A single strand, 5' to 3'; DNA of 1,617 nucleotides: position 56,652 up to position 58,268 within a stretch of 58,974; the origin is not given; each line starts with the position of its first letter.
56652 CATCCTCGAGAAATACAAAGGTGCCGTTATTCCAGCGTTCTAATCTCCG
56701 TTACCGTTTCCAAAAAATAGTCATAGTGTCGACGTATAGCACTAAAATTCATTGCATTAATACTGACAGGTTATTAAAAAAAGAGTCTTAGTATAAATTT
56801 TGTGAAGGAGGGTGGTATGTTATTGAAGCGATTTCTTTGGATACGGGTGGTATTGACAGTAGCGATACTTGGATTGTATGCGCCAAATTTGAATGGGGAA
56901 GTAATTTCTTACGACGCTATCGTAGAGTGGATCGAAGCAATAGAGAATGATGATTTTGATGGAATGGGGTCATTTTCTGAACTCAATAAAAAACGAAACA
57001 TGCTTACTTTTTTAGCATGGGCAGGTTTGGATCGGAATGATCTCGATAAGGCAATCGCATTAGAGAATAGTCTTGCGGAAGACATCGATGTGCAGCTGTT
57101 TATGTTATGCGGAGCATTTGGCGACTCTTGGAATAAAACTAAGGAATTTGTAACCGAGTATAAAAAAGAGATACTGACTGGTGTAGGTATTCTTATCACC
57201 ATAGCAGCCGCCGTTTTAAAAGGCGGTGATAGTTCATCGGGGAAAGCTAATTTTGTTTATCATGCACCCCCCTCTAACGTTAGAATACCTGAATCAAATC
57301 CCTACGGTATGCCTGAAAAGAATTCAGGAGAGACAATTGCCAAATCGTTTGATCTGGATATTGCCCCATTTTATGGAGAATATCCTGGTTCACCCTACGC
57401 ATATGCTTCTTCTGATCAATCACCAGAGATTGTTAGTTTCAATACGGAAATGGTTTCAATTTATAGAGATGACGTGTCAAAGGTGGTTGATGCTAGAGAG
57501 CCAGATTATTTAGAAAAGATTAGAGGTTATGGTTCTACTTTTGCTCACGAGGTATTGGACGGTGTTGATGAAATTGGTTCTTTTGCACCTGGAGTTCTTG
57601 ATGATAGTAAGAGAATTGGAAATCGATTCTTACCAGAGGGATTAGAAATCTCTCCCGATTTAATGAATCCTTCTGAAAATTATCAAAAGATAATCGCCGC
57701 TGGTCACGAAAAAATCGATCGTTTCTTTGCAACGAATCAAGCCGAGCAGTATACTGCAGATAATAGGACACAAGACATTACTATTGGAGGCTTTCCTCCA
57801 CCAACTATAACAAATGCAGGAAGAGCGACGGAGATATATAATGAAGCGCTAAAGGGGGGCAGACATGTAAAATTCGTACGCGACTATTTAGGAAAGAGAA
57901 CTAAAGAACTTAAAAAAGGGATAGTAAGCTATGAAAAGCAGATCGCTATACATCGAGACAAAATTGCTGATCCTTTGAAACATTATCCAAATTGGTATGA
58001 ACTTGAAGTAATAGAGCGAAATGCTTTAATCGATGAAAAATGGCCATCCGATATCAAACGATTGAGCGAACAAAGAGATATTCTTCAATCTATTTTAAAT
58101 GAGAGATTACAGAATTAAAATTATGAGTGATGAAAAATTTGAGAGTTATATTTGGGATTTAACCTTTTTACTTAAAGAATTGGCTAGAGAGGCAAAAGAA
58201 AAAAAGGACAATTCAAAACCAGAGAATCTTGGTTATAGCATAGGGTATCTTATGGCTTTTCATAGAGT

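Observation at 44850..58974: Three polymorphic-toxin-like modules in 14 kb of a Chlamydiae-like chromosome, with no visible dedicated secretion partner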

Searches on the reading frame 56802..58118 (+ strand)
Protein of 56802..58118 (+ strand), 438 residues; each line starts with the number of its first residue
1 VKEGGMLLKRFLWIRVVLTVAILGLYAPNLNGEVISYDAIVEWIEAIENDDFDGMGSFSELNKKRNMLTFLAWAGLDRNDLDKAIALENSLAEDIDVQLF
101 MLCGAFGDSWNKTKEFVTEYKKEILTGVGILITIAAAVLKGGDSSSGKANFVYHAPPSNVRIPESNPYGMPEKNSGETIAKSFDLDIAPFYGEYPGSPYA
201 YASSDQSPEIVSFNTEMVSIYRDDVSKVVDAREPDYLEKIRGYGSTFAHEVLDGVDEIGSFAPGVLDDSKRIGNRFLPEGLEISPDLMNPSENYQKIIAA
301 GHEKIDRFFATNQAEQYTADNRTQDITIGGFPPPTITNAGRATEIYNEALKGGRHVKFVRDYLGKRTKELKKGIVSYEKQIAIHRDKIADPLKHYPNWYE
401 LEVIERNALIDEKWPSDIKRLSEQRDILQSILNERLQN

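Call 3: search_protein_families(library=pfam, proteins=[window:56802-58118:+], max_evalue=0.1)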
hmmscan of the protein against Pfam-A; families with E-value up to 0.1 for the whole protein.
window:56802-58118:+ (438 aa): 1 family
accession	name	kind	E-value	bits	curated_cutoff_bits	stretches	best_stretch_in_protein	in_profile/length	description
PF20116.4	DUF6506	-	0.036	15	27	1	80-111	35-65/96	Family of unknown function (DUF6506)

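Call 4: search_protein_families(library=ncbifam, proteins=[window:56802-58118:+], max_evalue=0.1)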
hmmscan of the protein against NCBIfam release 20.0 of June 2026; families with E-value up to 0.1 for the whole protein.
window:56802-58118:+ (438 aa): 0 families

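Call 25: find_homologous_proteins(query=window:56802-58118:+, max_evalue=0.001)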
Query window:56802-58118:+ (438 aa): 16 proteins with E <= 0.001 among 6784 candidates.
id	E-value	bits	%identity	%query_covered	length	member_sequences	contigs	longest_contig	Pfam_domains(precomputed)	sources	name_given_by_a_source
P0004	4.6e-291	983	100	99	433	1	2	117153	-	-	-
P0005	1.3e-43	168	34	47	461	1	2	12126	-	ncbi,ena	-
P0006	8.5e-40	155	42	45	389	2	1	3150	-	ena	-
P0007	1.1e-34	138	37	51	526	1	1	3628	-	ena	-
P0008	2.2e-32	131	56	21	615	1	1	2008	-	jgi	-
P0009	1.6e-30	125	54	22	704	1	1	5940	-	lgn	-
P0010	1.6e-27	115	53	21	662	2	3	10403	PF14559.13,PF13414.13,PF13371.13,PF00515.35,PF13181.13,PF07719.24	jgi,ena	-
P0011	2.3e-26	111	55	22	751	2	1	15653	-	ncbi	ncbi:MAG: hypothetical protein WC371_00900 [Parachlamydiales bacterium]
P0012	2.8e-26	111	59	21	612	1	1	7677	-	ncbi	ncbi:MAG: hypothetical protein V4487_03600 [Chlamydiota bacterium]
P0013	3.3e-25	107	56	21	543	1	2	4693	-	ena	-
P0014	4.5e-25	107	54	22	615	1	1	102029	PF00515.35,PF07719.24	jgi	jgi:tetratricopeptide (TPR) repeat protein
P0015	1.5e-24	105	55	21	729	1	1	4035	PF13414.13,PF00515.35,PF13181.13,PF07719.24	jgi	jgi:tetratricopeptide (TPR) repeat protein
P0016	1.0e-23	102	53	21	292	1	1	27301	-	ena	-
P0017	8.9e-23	99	54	22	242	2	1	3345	-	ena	-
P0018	8.8e-22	96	54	21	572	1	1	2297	-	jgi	jgi:hypothetical protein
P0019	8.6e-4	36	29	24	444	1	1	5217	-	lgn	-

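Call 26: find_encoding_contigs(protein=P0004, flank=10000, max_places=4)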
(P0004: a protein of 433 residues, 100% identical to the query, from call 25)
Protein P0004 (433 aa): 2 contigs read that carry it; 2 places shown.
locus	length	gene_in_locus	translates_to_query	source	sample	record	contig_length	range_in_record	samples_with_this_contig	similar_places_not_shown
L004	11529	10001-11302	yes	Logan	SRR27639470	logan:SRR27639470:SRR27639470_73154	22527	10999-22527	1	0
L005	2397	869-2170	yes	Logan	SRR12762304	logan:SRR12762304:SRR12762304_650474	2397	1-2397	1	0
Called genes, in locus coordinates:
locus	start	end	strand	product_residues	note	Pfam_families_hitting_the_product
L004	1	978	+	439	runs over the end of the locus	PF00009:GTP_EFTU, PF01926:MMR_HSR1, PF02421:FeoB_N, PF04548:AIG1 (weak), PF03193:RsgA_GTPase (weak), PF00009:GTP_EFTU, PF01926:MMR_HSR1, PF14714:KH_dom-like, +6 more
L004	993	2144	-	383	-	PF07661:MORN_2 (faint)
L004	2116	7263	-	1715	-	PF25023:TEN_YD-shell, PF05593:RHS_repeat (weak), PF25023:TEN_YD-shell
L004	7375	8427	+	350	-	PF00005:ABC_tran, PF02463:SMC_N (weak), PF13304:AAA_21 (faint), PF09383:NIL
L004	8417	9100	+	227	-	PF00528:BPD_transp_1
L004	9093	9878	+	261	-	PF03180:Lipoprotein_9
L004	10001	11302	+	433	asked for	-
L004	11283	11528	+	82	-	?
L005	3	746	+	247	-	?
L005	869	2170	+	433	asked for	-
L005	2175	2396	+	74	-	?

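Call 29: find_encoding_contigs(protein=P0014, flank=6000, max_places=2)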
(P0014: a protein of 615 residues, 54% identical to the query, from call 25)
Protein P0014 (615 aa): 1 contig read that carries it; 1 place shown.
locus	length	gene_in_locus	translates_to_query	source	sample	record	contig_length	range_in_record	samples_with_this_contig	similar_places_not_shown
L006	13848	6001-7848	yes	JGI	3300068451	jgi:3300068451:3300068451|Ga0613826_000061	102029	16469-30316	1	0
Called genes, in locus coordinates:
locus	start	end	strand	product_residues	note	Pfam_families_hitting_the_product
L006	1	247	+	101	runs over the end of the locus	-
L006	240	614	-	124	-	PF04756:OST3_OST6, PF13848:Thioredoxin_6 (weak), PF00085:Thioredoxin, PF13899:Thioredoxin_7 (weak), PF13098:Thioredoxin_2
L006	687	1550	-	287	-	PF02899:Phage_int_SAM_1, PF13495:Phage_int_SAM_4, PF00589:Phage_integrase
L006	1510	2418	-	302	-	-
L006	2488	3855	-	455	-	-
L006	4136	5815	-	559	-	PF04664:OGFr_N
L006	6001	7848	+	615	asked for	PF00515:TPR_1 (faint), PF07719:TPR_2 (faint)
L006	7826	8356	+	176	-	-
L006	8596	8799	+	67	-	-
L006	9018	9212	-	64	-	-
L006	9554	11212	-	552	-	PF13650:Asp_protease_2 (faint)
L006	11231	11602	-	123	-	-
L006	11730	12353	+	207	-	PF00406:ADK, PF13207:AAA_17, PF13238:AAA_18 (weak)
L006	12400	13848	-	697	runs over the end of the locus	-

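Call 30: find_encoding_contigs(protein=P0019, flank=6000, max_places=2)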
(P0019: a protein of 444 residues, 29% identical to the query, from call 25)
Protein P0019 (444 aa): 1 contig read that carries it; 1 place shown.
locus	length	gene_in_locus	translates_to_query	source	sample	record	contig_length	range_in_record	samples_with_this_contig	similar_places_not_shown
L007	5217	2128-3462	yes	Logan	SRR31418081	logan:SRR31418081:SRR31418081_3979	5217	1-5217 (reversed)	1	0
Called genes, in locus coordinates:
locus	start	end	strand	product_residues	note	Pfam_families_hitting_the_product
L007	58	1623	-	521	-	PF01336:tRNA_anti-codon, PF00152:tRNA-synt_2, PF01409:tRNA-synt_2d (faint)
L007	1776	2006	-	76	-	PF13560:HTH_31, PF13443:HTH_26 (weak), PF01381:HTH_3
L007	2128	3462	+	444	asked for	-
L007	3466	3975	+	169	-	-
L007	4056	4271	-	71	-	PF13560:HTH_31 (weak), PF01381:HTH_3, PF13443:HTH_26 (faint)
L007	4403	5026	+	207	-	PF01755:Glyco_transf_25 (weak)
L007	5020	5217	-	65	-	?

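Call 31: find_encoding_contigs(protein=P0005, flank=6000, max_places=2)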
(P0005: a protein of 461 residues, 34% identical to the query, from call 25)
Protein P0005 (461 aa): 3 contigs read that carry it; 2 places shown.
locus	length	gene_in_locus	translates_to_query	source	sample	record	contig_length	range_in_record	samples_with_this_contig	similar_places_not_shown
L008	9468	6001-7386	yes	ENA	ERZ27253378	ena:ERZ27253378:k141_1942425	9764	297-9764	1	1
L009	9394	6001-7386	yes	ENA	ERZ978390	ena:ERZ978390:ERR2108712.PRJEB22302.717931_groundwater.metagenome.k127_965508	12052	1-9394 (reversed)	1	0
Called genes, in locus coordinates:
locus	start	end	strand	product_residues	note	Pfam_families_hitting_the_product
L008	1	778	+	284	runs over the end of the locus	PF08843:AbiEii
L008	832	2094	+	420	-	-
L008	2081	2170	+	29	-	-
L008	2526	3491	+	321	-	PF01207:Dus, PF01180:DHO_dh (faint)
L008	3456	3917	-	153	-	PF00484:Pro_CA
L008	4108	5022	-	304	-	PF02517:Rce1-like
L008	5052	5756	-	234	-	PF00106:adh_short, PF13561:adh_short_C2, PF23441:SDR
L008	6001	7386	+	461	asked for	-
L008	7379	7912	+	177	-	-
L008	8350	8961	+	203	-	-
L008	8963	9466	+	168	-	?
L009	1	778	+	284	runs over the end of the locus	PF08843:AbiEii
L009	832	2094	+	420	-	PF12951:PATR (faint)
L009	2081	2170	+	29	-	-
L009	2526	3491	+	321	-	PF01207:Dus, PF01180:DHO_dh (faint)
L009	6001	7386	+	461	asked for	-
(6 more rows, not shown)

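Call 39: search_protein_families(library=pfam, proteins=[P0019, L007:3466-3975:+, L006:7826-8356:+, P0011], max_evalue=1)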
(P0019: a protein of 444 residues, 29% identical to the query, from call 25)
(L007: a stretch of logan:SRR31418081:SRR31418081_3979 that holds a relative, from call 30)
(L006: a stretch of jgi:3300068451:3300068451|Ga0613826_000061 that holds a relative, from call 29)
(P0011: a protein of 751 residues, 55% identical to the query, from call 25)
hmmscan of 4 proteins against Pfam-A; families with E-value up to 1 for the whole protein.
P0019 (444 aa): 2 families
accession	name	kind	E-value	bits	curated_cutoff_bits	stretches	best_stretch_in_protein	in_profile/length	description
PF14411.12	LHH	-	4.3e-05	24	23.3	1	388-426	3-37/76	A nuclease of the HNH/ENDO VII superfamily with conserved LHH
PF05055.17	DUF677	-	0.002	17.6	29.1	1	136-187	162-214/336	Protein of unknown function (DUF677)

L007:3466-3975:+ (169 aa): 0 families

L006:7826-8356:+ (176 aa): 0 families

P0011 (751 aa): 7 families
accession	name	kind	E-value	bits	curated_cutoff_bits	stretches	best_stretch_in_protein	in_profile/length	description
PF07719.23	TPR_2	-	0.00012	22.4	27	1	388-420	2-34/34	Tetratricopeptide repeat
PF13181.12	TPR_8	-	0.00074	19.9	25.7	0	424-446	4-26/34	Tetratricopeptide repeat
PF00515.34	TPR_1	-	0.02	15.1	27.8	0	393-420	7-34/34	Tetratricopeptide repeat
PF13431.12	TPR_17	-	0.028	15.1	24.4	1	410-439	2-31/34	Tetratricopeptide repeat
PF20363.3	DUF6658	-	0.12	12.6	27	1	196-307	10-112/178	Family of unknown function (DUF6658)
PF19590.4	TrbL_3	-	0.44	9.8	23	1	136-258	234-348/379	TrbL/VirB6 plasmid conjugal transfer like protein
PF21827.1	New_glue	-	0.95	9.7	31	0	205-266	5-66/94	New glue protein family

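Call 73: find_related_loci(query=A5, collection=metagenome_contigs, flank=2500)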
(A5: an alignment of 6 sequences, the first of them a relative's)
Query A5 (433 aa) in metagenome_contigs; peptide patterns used: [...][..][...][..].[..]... (x = any residue, [..] = any of these).
187 stretches matched a pattern; 6 encode a relative of the query (tblastn E <= 1e-3); 6 distinct loci.
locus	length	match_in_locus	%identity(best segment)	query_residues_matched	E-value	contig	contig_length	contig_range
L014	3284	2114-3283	32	66-426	2e-46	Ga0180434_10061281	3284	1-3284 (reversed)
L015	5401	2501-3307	34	225-431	2e-45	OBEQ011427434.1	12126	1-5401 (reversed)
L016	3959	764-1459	41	201-430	3e-45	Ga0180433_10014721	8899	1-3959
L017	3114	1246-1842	42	233-430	5e-40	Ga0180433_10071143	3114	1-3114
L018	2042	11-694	37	208-430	9e-39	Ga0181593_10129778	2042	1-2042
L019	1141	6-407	29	239-376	3e-11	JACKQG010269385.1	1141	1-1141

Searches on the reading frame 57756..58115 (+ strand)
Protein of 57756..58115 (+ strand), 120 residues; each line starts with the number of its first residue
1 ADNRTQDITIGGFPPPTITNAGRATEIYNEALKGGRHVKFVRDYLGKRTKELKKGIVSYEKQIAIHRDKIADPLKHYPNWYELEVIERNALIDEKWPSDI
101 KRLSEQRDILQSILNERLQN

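Call 52: predict_structure(alignment_id=A2)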
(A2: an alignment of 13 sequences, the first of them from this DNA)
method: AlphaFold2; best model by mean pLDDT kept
length: 120 residues; sequences in the alignment: 13
mean_pLDDT: 77.9   pTM: 0.60
mean pLDDT of the five models: 77.9, 77.9, 77.8, 77.3, 74.1
residues with pLDDT >= 90: 51; 70-90: 36; 50-70: 11; < 50: 22
segments of 3 or more residues with pLDDT < 50: 1-22
pLDDT, mean of each block of 10 residues (from residue 1): 42 42 61 73 83 92 94 92 92 93 91 81
secondary structure, 60 per line:
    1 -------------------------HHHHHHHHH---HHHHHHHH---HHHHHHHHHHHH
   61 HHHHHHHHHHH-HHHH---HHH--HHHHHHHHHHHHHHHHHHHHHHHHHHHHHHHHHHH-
elements in order: H26-34 H38-45 H49-71 H73-76 H85-119

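Call 58: fold_search(model_id=the predicted structure, library=pdb)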
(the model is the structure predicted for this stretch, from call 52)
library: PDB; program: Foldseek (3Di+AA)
matches with E <= 10: 162; with E <= 0.001: 0
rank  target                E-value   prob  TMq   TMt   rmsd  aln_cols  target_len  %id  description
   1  5z7b_B                1.7e+00  0.18  0.32  0.22  13.3       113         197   13  Crystal structure of the VanR transcription factor in complex with vanillate (released 2018-08-29)
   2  4zwt_H                1.7e+00  0.15  0.27  0.26   9.5        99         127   17  Crystal Structure of the Bacteriophage T4 recombination mediator protein UvsY, Lattice Type IV (released 2016-03-02)
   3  6muv_h                1.7e+00  0.15  0.30  0.21  10.1       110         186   17  The structure of the Plasmodium falciparum 20S proteasome in complex with two PA28 activators (released 2019-08-07)
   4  5z7b_A                2.1e+00  0.16  0.32  0.22  13.4       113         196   13  Crystal structure of the VanR transcription factor in complex with vanillate (released 2018-08-29)
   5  6jyi_B                2.4e+00  0.14  0.27  0.22   6.4        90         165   17  Crystal structure of the PadR-like transcriptional regulator BC1756 from Bacillus cereus (released 2019-06-26)
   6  4zwt_B                2.4e+00  0.12  0.27  0.26   9.5        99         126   17  Crystal Structure of the Bacteriophage T4 recombination mediator protein UvsY, Lattice Type IV (released 2016-03-02)
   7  1rrj_A                3.0e+00  0.69  0.46  0.11   3.8        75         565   19  Structural Mechanisms of Camptothecin Resistance by Mutations in Human Topoisomerase I (released 2004-07-06)
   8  8i4w_B                3.4e+00  0.30  0.45  0.13  13.0       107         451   15  Cryo-EM structure of 5-subunit Smc5/6 head region (released 2024-06-26)
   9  9cpc_3Q               3.4e+00  0.14  0.33  0.31  13.8       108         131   17  Atomic model of porcine brain ventricles cilia doublet microtubule (48-nm periodicity) (released 2024-10-23)
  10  6lg2_A                3.4e+00  0.13  0.31  0.23  13.5       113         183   13  VanR bound to Vanillate (released 2020-02-12)
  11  3na7                  3.4e+00  0.09  0.25  0.14  11.9       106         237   20  2.2 Angstrom Structure of the HP0958 Protein from Helicobacter pylori CCUG 17874 (released 2010-09-22)
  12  1v9d_A                3.6e+00  0.21  0.40  0.18  11.5        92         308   21  Crystal structure of the core FH2 domain of mouse mDia1 (released 2004-03-09)
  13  1g73_A                3.6e+00  0.18  0.38  0.31  15.0       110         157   10  CRYSTAL STRUCTURE OF SMAC BOUND TO XIAP-BIR3 DOMAIN (released 2001-01-10)
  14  7f6j_C                3.6e+00  0.08  0.26  0.28  11.2       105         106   15  Crystal structure of the PDZD8 coiled-coil domain - Rab7 complex (released 2022-02-23)
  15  8otz_F5               3.6e+00  0.08  0.24  0.26  10.8        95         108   17  48-nm repeat of the native axonemal doublet microtubule from bovine sperm (released 2023-11-22)
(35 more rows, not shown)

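Call 60: search_solved_structures(query=A2, max_evalue=10)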
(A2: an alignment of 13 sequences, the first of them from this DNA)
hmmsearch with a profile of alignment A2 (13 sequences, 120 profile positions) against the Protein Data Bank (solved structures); distinct sequences matched with E-value up to 10: 10.
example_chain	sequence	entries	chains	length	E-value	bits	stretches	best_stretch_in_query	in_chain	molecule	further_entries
4fi5_A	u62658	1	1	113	0.32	14.4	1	48-85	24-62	Nucleoprotein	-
6x1i_B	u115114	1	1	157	0.67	13.3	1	45-100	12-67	SnoaL-like Protein fused to a coiled coil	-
5fcy_A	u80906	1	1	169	1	12.7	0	73-90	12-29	Red carotenoid protein (RCP)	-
5fcx_A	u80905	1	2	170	1.1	12.7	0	73-90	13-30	Red carotenoid protein (RCP)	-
3sh7_A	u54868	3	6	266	1.2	12.6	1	42-88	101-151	Beta-lactamase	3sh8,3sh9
3ly4_A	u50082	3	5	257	1.2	12.5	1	42-88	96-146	Beta-lactamase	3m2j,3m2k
3ly3_A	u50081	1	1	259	1.2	12.5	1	42-88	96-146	Beta-lactamase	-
5zfl_A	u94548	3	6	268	1.3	12.5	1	42-88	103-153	Beta-lactamase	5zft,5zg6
1vi9_A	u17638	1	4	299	1.7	12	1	52-77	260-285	Pyridoxamine kinase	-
8j07_g6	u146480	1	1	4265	5.9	10.3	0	34-115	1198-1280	Dynein axonemal heavy chain 1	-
